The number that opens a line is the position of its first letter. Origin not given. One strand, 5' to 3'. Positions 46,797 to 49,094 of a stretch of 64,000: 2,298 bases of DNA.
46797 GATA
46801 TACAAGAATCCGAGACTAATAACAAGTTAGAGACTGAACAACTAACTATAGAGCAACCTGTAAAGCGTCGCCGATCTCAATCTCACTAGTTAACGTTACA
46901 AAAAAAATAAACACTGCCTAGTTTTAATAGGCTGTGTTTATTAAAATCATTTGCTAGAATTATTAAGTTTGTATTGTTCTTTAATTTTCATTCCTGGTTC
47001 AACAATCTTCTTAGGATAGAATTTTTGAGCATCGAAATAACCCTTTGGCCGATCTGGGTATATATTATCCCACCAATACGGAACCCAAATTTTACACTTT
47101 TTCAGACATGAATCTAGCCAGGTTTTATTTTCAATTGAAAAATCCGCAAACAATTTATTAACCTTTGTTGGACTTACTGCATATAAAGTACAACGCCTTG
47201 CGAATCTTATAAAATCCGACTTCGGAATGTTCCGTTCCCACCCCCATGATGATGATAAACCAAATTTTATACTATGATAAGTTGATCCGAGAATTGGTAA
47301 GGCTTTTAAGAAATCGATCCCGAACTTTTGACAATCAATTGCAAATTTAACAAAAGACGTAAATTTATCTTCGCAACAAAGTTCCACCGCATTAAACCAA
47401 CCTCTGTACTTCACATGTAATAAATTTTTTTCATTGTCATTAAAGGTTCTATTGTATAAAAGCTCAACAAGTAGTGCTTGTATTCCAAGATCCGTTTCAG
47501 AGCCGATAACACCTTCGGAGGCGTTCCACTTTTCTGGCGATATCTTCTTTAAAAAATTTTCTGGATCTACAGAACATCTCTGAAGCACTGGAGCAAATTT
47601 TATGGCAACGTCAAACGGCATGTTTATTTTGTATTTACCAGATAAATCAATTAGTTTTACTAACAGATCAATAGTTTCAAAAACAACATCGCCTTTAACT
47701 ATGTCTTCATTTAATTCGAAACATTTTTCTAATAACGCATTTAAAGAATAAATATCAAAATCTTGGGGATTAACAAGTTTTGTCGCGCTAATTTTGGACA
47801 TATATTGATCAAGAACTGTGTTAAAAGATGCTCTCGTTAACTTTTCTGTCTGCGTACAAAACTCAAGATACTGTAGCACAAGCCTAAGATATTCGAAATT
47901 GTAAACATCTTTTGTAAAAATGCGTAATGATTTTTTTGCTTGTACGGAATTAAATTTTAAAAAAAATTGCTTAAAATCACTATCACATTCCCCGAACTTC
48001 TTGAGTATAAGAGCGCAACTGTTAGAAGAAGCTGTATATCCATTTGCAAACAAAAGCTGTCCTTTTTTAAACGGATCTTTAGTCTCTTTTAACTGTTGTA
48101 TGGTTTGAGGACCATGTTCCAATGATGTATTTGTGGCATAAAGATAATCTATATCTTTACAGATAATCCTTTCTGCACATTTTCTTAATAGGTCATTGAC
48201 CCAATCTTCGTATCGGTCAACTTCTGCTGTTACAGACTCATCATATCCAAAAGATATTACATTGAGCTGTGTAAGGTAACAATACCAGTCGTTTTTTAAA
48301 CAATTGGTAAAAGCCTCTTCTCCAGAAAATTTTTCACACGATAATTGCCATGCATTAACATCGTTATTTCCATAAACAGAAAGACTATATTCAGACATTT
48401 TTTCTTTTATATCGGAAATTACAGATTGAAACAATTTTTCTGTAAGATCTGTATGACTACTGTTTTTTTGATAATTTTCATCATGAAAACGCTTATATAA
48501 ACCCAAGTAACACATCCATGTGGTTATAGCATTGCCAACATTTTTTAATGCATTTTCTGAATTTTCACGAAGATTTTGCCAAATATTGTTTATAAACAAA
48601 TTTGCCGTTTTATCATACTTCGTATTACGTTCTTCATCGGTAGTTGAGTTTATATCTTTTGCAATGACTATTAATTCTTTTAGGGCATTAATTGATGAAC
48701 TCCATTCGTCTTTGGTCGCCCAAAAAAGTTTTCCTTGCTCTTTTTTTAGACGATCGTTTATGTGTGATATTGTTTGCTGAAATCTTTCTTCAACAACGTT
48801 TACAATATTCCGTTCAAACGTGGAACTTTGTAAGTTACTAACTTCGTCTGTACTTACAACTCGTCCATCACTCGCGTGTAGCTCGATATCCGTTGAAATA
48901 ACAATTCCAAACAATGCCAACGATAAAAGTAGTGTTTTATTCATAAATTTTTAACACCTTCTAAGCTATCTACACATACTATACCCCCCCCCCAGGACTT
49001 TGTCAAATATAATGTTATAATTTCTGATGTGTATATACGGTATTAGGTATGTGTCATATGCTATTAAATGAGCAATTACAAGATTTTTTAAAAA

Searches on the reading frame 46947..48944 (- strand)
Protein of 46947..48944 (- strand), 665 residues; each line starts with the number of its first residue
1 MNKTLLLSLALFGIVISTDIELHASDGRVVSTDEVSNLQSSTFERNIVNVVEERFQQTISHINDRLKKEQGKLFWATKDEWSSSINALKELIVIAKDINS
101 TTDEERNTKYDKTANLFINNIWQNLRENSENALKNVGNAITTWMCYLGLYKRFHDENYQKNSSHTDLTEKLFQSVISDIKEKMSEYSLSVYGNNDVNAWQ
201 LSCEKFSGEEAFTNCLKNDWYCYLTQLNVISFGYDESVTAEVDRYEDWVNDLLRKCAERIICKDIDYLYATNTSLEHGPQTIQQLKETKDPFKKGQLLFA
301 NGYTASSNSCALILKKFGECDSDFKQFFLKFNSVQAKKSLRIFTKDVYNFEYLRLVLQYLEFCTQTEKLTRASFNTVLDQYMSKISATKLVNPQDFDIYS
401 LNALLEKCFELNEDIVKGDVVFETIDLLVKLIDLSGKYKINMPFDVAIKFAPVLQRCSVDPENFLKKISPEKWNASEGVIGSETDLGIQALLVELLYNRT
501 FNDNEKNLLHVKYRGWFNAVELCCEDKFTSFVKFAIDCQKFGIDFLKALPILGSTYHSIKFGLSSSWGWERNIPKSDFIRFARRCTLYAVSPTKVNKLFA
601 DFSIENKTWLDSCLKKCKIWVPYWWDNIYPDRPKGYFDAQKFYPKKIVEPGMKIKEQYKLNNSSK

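Call 7: search_protein_families(library=pfam, proteins=[window:46947-48944:-], max_evalue=0.01)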
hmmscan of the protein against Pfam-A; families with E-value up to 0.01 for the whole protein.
window:46947-48944:- (665 aa): 0 families

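Call 8: find_homologous_proteins(query=window:46947-48944:-)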
Query window:46947-48944:-: 8000 candidates shared short words with the query, none scored E <= 0.001.

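Call 10: find_encoding_contigs(protein=window:46947-48944:-, flank=5000, max_places=10)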
Protein window:46947-48944:- (665 aa): 5 contigs read that carry it; 2 places shown.
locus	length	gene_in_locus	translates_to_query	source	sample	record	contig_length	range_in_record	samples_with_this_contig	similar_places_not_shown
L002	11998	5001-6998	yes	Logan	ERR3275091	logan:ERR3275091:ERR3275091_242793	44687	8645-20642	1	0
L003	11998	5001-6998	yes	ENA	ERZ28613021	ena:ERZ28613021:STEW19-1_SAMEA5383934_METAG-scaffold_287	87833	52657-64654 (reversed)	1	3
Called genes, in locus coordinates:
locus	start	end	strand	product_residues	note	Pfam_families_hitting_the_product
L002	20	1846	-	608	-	-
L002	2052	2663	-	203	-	PF01612:DNA_pol_A_exo1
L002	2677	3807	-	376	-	PF05496:RuvB_N (faint), PF13177:DNA_pol3_delta2, PF00004:AAA, PF07728:AAA_5 (faint), PF13401:AAA_22 (faint), PF22608:DNAX_ATPase_lid, PF12169:DNA_pol3_gamma3 (faint)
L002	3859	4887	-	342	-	PF02912:Phe_tRNA-synt_N, PF01409:tRNA-synt_2d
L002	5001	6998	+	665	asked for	-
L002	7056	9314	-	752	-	PF13491:FtsK_4TM (weak), PF17854:FtsK_alpha, PF01580:FtsK_SpoIIIE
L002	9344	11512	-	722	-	PF00912:Transgly, PF00905:Transpeptidase, PF13354:Beta-lactamase2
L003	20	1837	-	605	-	-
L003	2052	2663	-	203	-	PF01612:DNA_pol_A_exo1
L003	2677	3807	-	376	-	PF05496:RuvB_N (faint), PF13177:DNA_pol3_delta2, PF00004:AAA, PF07728:AAA_5 (faint), PF13401:AAA_22 (faint), PF22608:DNAX_ATPase_lid, PF12169:DNA_pol3_gamma3 (faint)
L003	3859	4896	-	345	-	PF02912:Phe_tRNA-synt_N, PF01409:tRNA-synt_2d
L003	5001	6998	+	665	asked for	-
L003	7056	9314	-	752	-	PF13491:FtsK_4TM (weak), PF17854:FtsK_alpha, PF01580:FtsK_SpoIIIE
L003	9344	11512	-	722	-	PF00912:Transgly, PF00905:Transpeptidase, PF13354:Beta-lactamase2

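Call 13: find_related_loci(query=window:46947-48944:-, collection=genome_contigs, flank=6000)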
Query window:46947-48944:- (665 aa) in genome_contigs; peptide patterns used: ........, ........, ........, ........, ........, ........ (x = any residue, [..] = any of these).
23 stretches matched a pattern, but none encodes a relative of the query by tblastn (E <= 1e-3).

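Call 20: search_protein_representatives(protein=window:46947-48944:-)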
Query: 665 residues. Proteins with E-value up to 0.001 (for the whole library): 3; up to 1e-10: 2; up to 1e-30: 2. The best 3 are listed.
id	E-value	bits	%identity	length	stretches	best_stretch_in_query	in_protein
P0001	8.7e-195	665.5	91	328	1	1-328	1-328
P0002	1.8e-103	363.9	39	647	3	32-271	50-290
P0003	2.7e-07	46.0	35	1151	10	20-86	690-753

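Call 21: find_encoding_contigs(protein=P0001, flank=5000, max_places=10)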
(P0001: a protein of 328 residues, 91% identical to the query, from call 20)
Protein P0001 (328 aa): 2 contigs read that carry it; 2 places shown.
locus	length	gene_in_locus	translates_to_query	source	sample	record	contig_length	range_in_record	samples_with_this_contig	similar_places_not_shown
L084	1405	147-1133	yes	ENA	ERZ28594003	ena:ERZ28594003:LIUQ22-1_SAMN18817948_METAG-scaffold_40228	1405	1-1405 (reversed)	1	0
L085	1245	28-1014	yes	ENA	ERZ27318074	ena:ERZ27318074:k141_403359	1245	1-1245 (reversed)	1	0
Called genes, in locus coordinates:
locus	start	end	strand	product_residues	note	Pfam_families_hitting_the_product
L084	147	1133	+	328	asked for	-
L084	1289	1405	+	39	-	?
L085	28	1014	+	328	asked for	-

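Call 26: find_encoding_contigs(protein=P0002, flank=3000, max_places=10)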
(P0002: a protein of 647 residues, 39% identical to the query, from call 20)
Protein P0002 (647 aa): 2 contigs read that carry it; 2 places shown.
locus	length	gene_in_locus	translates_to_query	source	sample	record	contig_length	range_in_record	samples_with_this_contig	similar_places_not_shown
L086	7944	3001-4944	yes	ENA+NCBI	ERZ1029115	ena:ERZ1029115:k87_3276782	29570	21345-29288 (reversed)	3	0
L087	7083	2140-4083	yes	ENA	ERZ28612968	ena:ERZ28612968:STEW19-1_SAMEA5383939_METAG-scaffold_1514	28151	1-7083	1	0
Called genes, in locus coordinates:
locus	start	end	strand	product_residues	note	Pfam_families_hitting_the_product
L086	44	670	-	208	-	PF01612:DNA_pol_A_exo1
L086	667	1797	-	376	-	PF05496:RuvB_N (faint), PF13177:DNA_pol3_delta2, PF00004:AAA, PF13401:AAA_22 (faint), PF22608:DNAX_ATPase_lid, PF12169:DNA_pol3_gamma3 (faint)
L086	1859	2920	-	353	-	PF02912:Phe_tRNA-synt_N, PF01409:tRNA-synt_2d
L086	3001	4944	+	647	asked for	-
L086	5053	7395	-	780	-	PF17854:FtsK_alpha, PF01580:FtsK_SpoIIIE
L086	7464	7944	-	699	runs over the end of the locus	PF00912:Transgly, PF00905:Transpeptidase, PF13354:Beta-lactamase2 (weak)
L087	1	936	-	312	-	?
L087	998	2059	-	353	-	PF02912:Phe_tRNA-synt_N, PF01409:tRNA-synt_2d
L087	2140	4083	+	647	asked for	-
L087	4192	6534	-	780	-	PF17854:FtsK_alpha, PF01580:FtsK_SpoIIIE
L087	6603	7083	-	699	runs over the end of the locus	PF00912:Transgly, PF00905:Transpeptidase, PF13354:Beta-lactamase2 (weak)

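Call 30: list_cluster_members(proteins=[window:46947-48944:-, P0001, P0002, window:49049-50086:+, L004:5968-7029:+])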
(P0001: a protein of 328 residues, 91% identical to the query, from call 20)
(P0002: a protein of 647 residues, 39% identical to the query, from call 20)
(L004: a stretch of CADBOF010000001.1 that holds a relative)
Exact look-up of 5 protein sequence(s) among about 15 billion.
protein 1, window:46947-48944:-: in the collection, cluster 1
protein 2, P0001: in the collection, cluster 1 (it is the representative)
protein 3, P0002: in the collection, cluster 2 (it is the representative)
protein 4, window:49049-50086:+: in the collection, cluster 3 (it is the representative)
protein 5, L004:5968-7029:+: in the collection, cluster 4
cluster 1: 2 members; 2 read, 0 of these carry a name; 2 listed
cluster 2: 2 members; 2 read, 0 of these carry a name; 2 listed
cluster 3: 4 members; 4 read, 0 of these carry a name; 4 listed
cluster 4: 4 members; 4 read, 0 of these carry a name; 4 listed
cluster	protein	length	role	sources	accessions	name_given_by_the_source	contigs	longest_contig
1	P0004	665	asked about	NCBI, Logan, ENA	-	-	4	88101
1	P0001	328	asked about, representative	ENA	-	-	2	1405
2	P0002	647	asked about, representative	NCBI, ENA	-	-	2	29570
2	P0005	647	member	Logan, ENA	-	-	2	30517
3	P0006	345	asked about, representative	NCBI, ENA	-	-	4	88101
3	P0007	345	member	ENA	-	-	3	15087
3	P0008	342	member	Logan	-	-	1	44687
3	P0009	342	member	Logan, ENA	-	-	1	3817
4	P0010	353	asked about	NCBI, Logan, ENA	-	-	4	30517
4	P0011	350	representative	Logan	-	-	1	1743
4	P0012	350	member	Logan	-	-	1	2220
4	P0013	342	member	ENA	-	-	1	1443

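Call 31: find_encoding_contigs(protein=P0007, flank=3000, max_places=10)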
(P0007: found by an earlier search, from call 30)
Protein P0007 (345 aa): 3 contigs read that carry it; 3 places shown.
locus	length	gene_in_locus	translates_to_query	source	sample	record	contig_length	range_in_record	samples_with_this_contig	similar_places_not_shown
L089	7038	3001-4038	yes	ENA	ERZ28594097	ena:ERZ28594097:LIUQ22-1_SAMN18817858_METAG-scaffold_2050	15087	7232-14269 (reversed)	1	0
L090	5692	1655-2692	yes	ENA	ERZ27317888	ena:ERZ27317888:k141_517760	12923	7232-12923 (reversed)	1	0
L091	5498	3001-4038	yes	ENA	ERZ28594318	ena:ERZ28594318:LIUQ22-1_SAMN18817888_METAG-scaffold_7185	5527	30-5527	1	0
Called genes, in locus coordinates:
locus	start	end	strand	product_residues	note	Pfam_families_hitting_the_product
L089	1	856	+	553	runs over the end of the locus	PF17854:FtsK_alpha, PF01580:FtsK_SpoIIIE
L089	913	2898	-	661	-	-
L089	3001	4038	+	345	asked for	PF02912:Phe_tRNA-synt_N, PF01409:tRNA-synt_2d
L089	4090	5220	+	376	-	PF05496:RuvB_N (faint), PF13177:DNA_pol3_delta2, PF00004:AAA, PF07728:AAA_5 (faint), PF13401:AAA_22 (faint), PF22608:DNAX_ATPase_lid, PF12169:DNA_pol3_gamma3 (faint)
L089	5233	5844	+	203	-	PF01612:DNA_pol_A_exo1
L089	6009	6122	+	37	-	-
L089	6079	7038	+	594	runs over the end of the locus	-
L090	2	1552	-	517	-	?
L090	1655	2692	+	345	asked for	PF02912:Phe_tRNA-synt_N, PF01409:tRNA-synt_2d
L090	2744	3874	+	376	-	PF05496:RuvB_N (faint), PF13177:DNA_pol3_delta2, PF00004:AAA, PF07728:AAA_5 (faint), PF13401:AAA_22 (faint), PF22608:DNAX_ATPase_lid, PF12169:DNA_pol3_gamma3 (faint)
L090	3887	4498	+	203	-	PF01612:DNA_pol_A_exo1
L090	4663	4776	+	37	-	-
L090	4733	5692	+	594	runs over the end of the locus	-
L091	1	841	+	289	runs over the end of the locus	?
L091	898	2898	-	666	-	-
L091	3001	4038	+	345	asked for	PF02912:Phe_tRNA-synt_N, PF01409:tRNA-synt_2d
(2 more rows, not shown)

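Call 32: find_encoding_contigs(protein=P0009, flank=3000, max_places=10)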
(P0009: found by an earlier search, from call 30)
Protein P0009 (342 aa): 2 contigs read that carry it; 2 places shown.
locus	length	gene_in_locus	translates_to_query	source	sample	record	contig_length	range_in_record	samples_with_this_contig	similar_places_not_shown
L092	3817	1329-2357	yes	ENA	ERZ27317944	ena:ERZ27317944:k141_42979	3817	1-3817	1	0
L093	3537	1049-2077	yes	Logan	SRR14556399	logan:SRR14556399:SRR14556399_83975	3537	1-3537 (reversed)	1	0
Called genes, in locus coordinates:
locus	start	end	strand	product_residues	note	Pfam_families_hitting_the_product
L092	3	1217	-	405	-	?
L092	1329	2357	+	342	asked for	PF02912:Phe_tRNA-synt_N, PF01409:tRNA-synt_2d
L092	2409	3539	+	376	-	PF05496:RuvB_N (faint), PF13177:DNA_pol3_delta2, PF00004:AAA, PF07728:AAA_5 (faint), PF13401:AAA_22 (faint), PF22608:DNAX_ATPase_lid, PF12169:DNA_pol3_gamma3 (faint)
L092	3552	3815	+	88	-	?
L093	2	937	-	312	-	?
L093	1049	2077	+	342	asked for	PF02912:Phe_tRNA-synt_N, PF01409:tRNA-synt_2d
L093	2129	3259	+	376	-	PF05496:RuvB_N (faint), PF13177:DNA_pol3_delta2, PF00004:AAA, PF07728:AAA_5 (faint), PF13401:AAA_22 (faint), PF22608:DNAX_ATPase_lid, PF12169:DNA_pol3_gamma3 (faint)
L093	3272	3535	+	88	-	?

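Call 33: find_encoding_contigs(protein=P0005, flank=3000, max_places=10)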
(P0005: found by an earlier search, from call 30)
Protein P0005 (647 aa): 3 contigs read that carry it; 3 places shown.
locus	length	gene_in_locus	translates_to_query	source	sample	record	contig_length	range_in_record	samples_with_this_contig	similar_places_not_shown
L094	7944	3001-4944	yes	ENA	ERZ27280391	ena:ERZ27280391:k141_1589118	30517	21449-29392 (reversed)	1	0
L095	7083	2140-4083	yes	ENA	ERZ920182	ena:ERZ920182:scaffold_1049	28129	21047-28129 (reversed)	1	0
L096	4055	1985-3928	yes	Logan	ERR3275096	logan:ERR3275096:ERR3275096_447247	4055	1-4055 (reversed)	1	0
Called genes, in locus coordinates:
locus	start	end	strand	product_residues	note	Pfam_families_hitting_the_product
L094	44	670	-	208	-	PF01612:DNA_pol_A_exo1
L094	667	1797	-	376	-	PF05496:RuvB_N (faint), PF13177:DNA_pol3_delta2, PF00004:AAA, PF13401:AAA_22 (faint), PF22608:DNAX_ATPase_lid, PF12169:DNA_pol3_gamma3 (faint)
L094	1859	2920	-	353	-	PF02912:Phe_tRNA-synt_N, PF01409:tRNA-synt_2d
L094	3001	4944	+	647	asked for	-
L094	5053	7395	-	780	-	PF17854:FtsK_alpha, PF01580:FtsK_SpoIIIE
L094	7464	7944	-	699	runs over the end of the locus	PF00912:Transgly, PF00905:Transpeptidase, PF13354:Beta-lactamase2 (weak)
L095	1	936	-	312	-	?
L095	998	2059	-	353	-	PF02912:Phe_tRNA-synt_N, PF01409:tRNA-synt_2d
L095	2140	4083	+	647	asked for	-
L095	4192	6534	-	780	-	PF17854:FtsK_alpha, PF01580:FtsK_SpoIIIE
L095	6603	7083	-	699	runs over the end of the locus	PF00912:Transgly, PF00905:Transpeptidase, PF13354:Beta-lactamase2 (weak)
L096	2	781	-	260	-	?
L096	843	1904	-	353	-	PF02912:Phe_tRNA-synt_N, PF01409:tRNA-synt_2d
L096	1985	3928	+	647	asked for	-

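Call 41: find_encoding_contigs(protein=P0011, flank=3000, max_places=10)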
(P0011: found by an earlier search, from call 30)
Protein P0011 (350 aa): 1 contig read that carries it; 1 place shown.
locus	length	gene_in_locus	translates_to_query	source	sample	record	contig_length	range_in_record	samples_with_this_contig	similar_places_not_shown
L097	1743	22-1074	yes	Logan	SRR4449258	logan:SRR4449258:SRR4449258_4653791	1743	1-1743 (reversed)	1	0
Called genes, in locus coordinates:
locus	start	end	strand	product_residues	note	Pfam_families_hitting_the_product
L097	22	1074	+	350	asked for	PF02912:Phe_tRNA-synt_N, PF01409:tRNA-synt_2d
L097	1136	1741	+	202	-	?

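Call 42: find_encoding_contigs(protein=P0012, flank=3000, max_places=10)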
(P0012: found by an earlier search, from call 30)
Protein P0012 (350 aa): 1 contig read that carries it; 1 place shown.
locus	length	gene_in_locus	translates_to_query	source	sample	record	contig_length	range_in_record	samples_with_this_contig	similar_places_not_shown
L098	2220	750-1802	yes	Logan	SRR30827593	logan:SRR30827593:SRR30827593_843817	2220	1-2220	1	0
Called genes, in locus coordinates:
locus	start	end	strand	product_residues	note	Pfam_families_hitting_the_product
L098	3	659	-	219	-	?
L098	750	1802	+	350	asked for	PF02912:Phe_tRNA-synt_N, PF01409:tRNA-synt_2d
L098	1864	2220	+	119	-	?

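Call 43: find_encoding_contigs(protein=P0013, flank=3000, max_places=10)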
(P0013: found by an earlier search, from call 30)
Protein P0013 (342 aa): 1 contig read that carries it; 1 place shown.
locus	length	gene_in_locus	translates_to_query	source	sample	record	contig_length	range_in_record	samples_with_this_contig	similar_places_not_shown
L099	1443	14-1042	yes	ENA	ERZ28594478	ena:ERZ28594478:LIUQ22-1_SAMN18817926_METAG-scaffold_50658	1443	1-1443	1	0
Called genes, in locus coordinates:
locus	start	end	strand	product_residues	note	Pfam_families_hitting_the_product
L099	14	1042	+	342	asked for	PF02912:Phe_tRNA-synt_N, PF01409:tRNA-synt_2d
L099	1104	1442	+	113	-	?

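Call 66: predict_structure(alignment_id=A2)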
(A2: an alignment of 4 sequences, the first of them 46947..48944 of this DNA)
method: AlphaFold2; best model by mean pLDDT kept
length: 665 residues; sequences in the alignment: 4
mean_pLDDT: 39.6   pTM: 0.29
mean pLDDT of the five models: 39.6, 38.5, 35.8, 35.5, 33.2
residues with pLDDT >= 90: 0; 70-90: 2; 50-70: 139; < 50: 524
segments of 3 or more residues with pLDDT < 50: 1-282, 289-375, 384-400, 414-424, 438-441, 467-484, 514-525, 560-574, 597-665
pLDDT, mean of each block of 10 residues (from residue 1): 29 27 32 37 40 47 43 37 47 42 43 45 37 29 32 30 30 34 29 27 29 30 26 26 32 32 30 35 50 42 30 30 30 25 26 38 34 47 46 42 53 46 51 51 54 57 51 31 45 55 61 47 48 65 65 55 36 50 61 53 30 34 34 34 27 26 27
secondary structure, 60 per line:
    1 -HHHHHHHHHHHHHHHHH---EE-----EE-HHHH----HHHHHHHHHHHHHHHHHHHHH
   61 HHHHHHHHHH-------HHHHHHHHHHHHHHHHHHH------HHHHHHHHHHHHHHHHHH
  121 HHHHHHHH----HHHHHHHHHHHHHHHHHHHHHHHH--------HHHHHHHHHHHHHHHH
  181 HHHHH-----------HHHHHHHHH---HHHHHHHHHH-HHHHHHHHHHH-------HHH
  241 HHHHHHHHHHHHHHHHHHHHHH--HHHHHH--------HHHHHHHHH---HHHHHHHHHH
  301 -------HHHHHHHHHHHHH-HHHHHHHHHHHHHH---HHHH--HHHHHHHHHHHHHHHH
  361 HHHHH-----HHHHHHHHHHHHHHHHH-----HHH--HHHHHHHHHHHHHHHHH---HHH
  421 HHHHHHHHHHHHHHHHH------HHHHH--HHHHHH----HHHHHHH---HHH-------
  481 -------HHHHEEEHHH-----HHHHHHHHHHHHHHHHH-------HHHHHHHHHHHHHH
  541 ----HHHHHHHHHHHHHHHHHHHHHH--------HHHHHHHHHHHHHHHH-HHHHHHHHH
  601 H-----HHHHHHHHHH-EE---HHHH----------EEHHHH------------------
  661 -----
elements in order (helices of 4 or more, strands of 3 or more residues): H2-18 H32-35 H40-70 H78-96 H103-128 H133-156 H165-185 H197-205 H209-218 H220-230 H238-262 H265-270 H279-287 H291-300 H308-320 H322-335 H339-342 H345-365 H371-387 H398-414 H418-437 H444-448 H451-456 H461-467 H488-491 E492-494 H503-519 H527-540 H545-566 H575-590 H592-601 H607-616 H623-626 H639-642

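Call 79: search_protein_families(library=ncbifam, proteins=[window:46947-48944:-, P0002], max_evalue=0.1)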
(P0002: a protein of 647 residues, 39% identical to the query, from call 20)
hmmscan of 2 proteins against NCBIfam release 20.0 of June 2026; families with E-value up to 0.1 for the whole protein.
window:46947-48944:- (665 aa): 0 families

P0002 (647 aa): 0 families

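Call 80: search_solved_structures(query=A1, max_evalue=1)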
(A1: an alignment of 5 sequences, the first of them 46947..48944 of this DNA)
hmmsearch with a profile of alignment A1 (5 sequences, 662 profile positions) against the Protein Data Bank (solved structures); distinct sequences matched with E-value up to 1: 0.
